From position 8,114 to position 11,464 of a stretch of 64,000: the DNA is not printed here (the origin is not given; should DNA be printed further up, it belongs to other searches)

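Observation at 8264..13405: Tandem paralogous beta-helix surface lipoproteins, one fused to Big_2 and a CBM9-like domain: possible endo-acting rhamnoglycan depolymerases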

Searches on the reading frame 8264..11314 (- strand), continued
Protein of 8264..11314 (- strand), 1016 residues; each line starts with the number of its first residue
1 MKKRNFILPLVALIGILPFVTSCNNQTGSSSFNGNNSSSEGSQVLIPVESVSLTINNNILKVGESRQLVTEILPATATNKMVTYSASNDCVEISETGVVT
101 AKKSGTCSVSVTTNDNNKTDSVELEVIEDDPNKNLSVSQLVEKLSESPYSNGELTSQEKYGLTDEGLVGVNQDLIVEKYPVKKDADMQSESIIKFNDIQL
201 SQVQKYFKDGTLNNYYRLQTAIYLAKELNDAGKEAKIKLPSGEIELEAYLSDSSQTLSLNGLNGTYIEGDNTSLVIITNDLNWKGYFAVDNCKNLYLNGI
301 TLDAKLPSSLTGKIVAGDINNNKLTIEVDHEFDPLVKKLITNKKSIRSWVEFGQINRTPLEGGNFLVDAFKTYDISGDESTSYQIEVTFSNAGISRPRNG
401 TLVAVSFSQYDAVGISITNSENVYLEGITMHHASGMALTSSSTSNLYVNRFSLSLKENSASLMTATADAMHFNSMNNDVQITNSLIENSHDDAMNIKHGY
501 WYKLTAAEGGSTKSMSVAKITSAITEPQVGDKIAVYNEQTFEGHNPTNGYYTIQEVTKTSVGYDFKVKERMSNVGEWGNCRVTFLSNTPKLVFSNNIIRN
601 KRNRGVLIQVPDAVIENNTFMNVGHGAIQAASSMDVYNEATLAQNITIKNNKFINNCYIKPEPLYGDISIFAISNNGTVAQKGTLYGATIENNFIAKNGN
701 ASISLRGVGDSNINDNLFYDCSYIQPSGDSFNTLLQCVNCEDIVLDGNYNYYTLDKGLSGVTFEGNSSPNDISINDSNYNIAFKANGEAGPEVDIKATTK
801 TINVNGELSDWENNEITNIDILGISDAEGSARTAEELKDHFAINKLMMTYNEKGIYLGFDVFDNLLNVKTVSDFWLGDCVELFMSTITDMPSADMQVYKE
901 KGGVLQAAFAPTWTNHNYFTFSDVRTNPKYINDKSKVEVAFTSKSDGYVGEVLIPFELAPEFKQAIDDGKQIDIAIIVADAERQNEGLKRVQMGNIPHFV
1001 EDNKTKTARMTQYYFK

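Call 38: search_protein_families(library=pfam, proteins=[P0073, P0004], max_evalue=1)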
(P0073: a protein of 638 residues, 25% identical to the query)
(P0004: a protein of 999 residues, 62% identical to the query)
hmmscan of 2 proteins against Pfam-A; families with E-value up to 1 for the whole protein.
P0073 (638 aa): 4 families
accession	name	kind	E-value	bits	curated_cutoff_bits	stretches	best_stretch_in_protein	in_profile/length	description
PF23763.2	Beta-barrel_GLAA-B_I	-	2.4e-27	95.4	28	1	150-278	1-95/95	GLAA-B beta-barrel domain I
PF23764.1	Beta-barrel_GLAA-B_II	-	4.4e-22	78.5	28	1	387-455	1-67/67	GLAA-B beta-barrel domain II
PF13229.12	Beta_helix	-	2.2e-14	53.8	25.9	3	465-534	35-95/158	Right handed beta helix region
PF03718.19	Glyco_hydro_49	-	0.016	15.7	27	0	517-559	8-50/118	Glycosyl hydrolase family 49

P0004 (999 aa): 5 families
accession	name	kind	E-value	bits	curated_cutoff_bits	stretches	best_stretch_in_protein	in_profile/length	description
PF02368.24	Big_2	-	3.7e-13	49.7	22.8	1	34-109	2-78/79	Bacterial Ig-like domain (group 2)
PF13229.12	Beta_helix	-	4.9e-08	33.2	25.9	3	561-618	89-149/158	Right handed beta helix region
PF06452.16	CBM9_1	-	4.4e-06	27.1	23.4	1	810-966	21-153/185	Carbohydrate family 9 binding domain-like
PF19997.5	ivWA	-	0.13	11.9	35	1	28-122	108-200/253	vWA domain found in the FtsH ternary systems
PF11259.13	DUF3060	-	0.48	10.6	23.1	0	721-750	12-40/58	Protein of unknown function (DUF3060)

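Call 39: predict_structure(alignment_id=A1)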
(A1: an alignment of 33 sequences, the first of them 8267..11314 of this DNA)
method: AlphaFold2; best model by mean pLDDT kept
length: 1016 residues; sequences in the alignment: 33
mean_pLDDT: 88.4   pTM: 0.79
mean pLDDT of the five models: 88.4, 87.6, 86.8, 86.7, 85.8
residues with pLDDT >= 90: 687; 70-90: 253; 50-70: 34; < 50: 42
segments of 3 or more residues with pLDDT < 50: 1-42
pLDDT, mean of each block of 10 residues (from residue 1): 31 33 29 32 73 90 92 89 94 93 94 93 93 93 96 93 95 96 93 97 95 97 98 97 96 94 97 94 95 98 96 91 93 95 93 89 86 92 93 71 93 94 98 95 97 95 94 94 96 87 88 89 81 90 89 94 93 88 89 97 90 97 91 69 92 89 78 87 94 94 94 97 77 88 96 79 85 91 69 89 89 82 85 90 95 95 92 89 89 82 93 91 91 92 93 96 95 95 87 85 82 92
secondary structure, 60 per line:
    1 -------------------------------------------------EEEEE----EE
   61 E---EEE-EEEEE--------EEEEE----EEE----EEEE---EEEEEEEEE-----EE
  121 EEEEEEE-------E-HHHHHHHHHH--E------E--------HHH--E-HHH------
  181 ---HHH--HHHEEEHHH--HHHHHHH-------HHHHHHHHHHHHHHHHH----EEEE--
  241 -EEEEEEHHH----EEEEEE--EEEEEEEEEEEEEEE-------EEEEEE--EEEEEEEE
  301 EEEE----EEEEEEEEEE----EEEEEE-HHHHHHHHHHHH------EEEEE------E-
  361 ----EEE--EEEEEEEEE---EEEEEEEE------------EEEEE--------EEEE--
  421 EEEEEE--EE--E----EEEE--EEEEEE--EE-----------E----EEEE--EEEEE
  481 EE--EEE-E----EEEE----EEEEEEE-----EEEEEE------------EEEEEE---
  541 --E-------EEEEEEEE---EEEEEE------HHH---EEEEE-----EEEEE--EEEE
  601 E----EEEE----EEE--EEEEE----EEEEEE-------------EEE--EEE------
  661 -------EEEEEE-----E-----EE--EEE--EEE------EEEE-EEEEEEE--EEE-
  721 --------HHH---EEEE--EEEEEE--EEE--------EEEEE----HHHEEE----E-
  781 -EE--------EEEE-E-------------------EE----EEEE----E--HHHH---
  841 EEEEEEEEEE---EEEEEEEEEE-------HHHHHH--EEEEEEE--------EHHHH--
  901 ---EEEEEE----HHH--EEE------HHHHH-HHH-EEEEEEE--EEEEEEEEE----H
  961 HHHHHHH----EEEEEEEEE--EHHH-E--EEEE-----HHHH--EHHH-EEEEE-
elements in order (helices of 4 or more, strands of 3 or more residues): E50-54 E59-61 E65-67 E69-73 E82-86 E91-93 E98-101 E105-113 E119-127 H137-146 E192-194 H200-206 H214-230 E235-238 E242-247 E255-260 E263-277 E285-290 E293-304 E309-318 E323-328 H330-341 E348-352 E365-367 E370-378 E382-389 E402-406 E415-418 E421-426 E438-441 E444-449 E470-473 E476-482 E485-487 E494-497 E502-508 E514-519 E532-537 E551-558 E562-567 E580-584 E590-594 E597-601 E606-609 E614-616 E619-623 E628-633 E647-649 E652-654 E668-673 E689-691 E694-696 E703-706 E708-714 E717-719 E735-738 E741-746 E749-751 E760-764 E772-774 E792-795 E823-826 H834-837 E841-850 E854-863 H871-876 E879-885 H895-898 E904-909 E919-921 H928-932 E938-944 E947-955 H960-967 E972-980 E991-994 H1000-1003 E1011-1015

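Call 42: fold_search(model_id=the predicted structure, library=pdb)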
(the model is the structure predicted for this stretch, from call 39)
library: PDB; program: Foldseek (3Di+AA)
matches with E <= 10: 1015; with E <= 0.001: 79
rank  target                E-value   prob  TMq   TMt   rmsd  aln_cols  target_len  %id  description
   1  9bev_A                2.0e-30  1.00  0.46  0.79   4.0       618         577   17  Structure of GH110A in complex with a lambda-carrageenan oligosaccharide (released 2025-08-27)
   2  9beh_A                2.2e-30  1.00  0.45  0.76   4.4       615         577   18  Structure of GH110A in complex with galactose-6-sulfate (released 2025-08-27)
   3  7jwf_A                5.3e-27  1.00  0.43  0.72   6.4       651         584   17  Crystal structure of PdGH110B D344N in complex with alpha-(1,3)-galactobiose (released 2020-11-04)
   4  9beu_B                1.6e-26  1.00  0.43  0.73   5.8       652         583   17  Structure of GH110B in complex with a lambda-carrageenan oligosaccharide (released 2025-08-27)
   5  7jw4_B                2.7e-26  1.00  0.43  0.71   6.7       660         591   16  Crystal structure of PdGH110B in complex with D-galactose (released 2020-11-04)
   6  7jwf_B                4.5e-26  1.00  0.43  0.72   6.8       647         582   18  Crystal structure of PdGH110B D344N in complex with alpha-(1,3)-galactobiose (released 2020-11-04)
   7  9beu_A                4.7e-26  1.00  0.43  0.73   6.3       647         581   17  Structure of GH110B in complex with a lambda-carrageenan oligosaccharide (released 2025-08-27)
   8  8yk1_A                4.7e-26  1.00  0.46  0.56  22.7       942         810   14  Blood group B alpha-1,3-galactosidase AgaBb from Bifidobacterium bifidum, construct 23-844 (released 2024-07-10)
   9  7jw4_A                6.2e-26  1.00  0.43  0.71   6.6       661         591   17  Crystal structure of PdGH110B in complex with D-galactose (released 2020-11-04)
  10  8yk3_A                6.9e-26  1.00  0.45  0.70   6.0       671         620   16  Blood group B alpha-1,3-galactosidase AgaBb from Bifidobacterium bifidum, construct T7-tag_24-673 (released 2024-07-10)
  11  8yk3_B                1.5e-25  1.00  0.44  0.68   5.7       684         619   15  Blood group B alpha-1,3-galactosidase AgaBb from Bifidobacterium bifidum, construct T7-tag_24-673 (released 2024-07-10)
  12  9i4f_A                1.7e-25  1.00  0.43  0.71   6.6       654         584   18  Blood Type B-converting alpha-1,3-galactosidase PpaGal from Pedobacter panaciterrae in its apo form (released 2025-03-12)
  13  8pvs_A                2.8e-25  1.00  0.43  0.58   6.9       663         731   15  Targeting extended blood antigens by Akkermansia muciniphila enzymes unveils a missing link for generating universal d (released 2024-02-28)
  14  8yk2_A                1.6e-24  1.00  0.44  0.67   5.9       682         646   16  Blood group B alpha-1,3-galactosidase AgaBb from Bifidobacterium bifidum, construct T7-tag_24-700 (released 2024-07-10)
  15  8yk2_B                2.0e-24  1.00  0.44  0.67   9.0       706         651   16  Blood group B alpha-1,3-galactosidase AgaBb from Bifidobacterium bifidum, construct T7-tag_24-700 (released 2024-07-10)
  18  2uve_A                2.4e-07  1.00  0.25  0.42  19.4       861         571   10  Structure of Yersinia enterocolitica Family 28 Exopolygalacturonase (released 2007-05-08)
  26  2xc1_A                1.3e-06  0.99  0.16  0.22  34.1       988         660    9  Full-length Tailspike Protein Mutant Y108W of Bacteriophage P22 (released 2011-05-04)
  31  1qrb                  2.0e-06  1.00  0.16  0.25  19.6       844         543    7  PLASTICITY AND STERIC STRAIN IN A PARALLEL BETA-HELIX: RATIONAL MUTATIONS IN P22 TAILSPIKE PROTEIN (released 2000-04-12)
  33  1i82_A                2.2e-06  1.00  0.16  0.74   4.5       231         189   18  FAMILY 9 CARBOHYDRATE-BINDING MODULE FROM THERMOTOGA MARITIMA XYLANASE 10A WITH CELLOBIOSE (released 2001-06-13)
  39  7quz_DDD              3.7e-06  1.00  0.08  0.43   1.5        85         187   36  Crystal structure of the SeMet octameric C-terminal Big_2-CBM56 domains from Paenibacillus illinoisensis (Bacillus c (released 2023-02-01)
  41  2vfm                  4.7e-06  0.98  0.16  0.23  19.8       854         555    8  Low Temperature Structure of P22 Tailspike Protein Fragment (109-666) (released 2008-12-16)
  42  7quz_AAA              5.4e-06  1.00  0.08  0.43   1.2        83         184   37  Crystal structure of the SeMet octameric C-terminal Big_2-CBM56 domains from Paenibacillus illinoisensis (Bacillus c (released 2023-02-01)
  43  7nwn                  6.0e-06  1.00  0.16  0.74   4.3       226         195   15  A carbohydrate binding module family 9 (CBM9) from Caldicellulsiruptor kristjanssonii (released 2021-07-07)
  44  2vfq                  6.2e-06  1.00  0.20  0.33  19.1       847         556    8  Low Temperature Structure of P22 Tailspike Protein Fragment (109-666), Mutant V450A (released 2008-12-16)
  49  2vfn                  7.5e-06  0.98  0.15  0.24  20.6       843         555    8  Low Temperature Structure of P22 Tailspike Protein Fragment (109-666), Mutant V125A (released 2008-12-16)
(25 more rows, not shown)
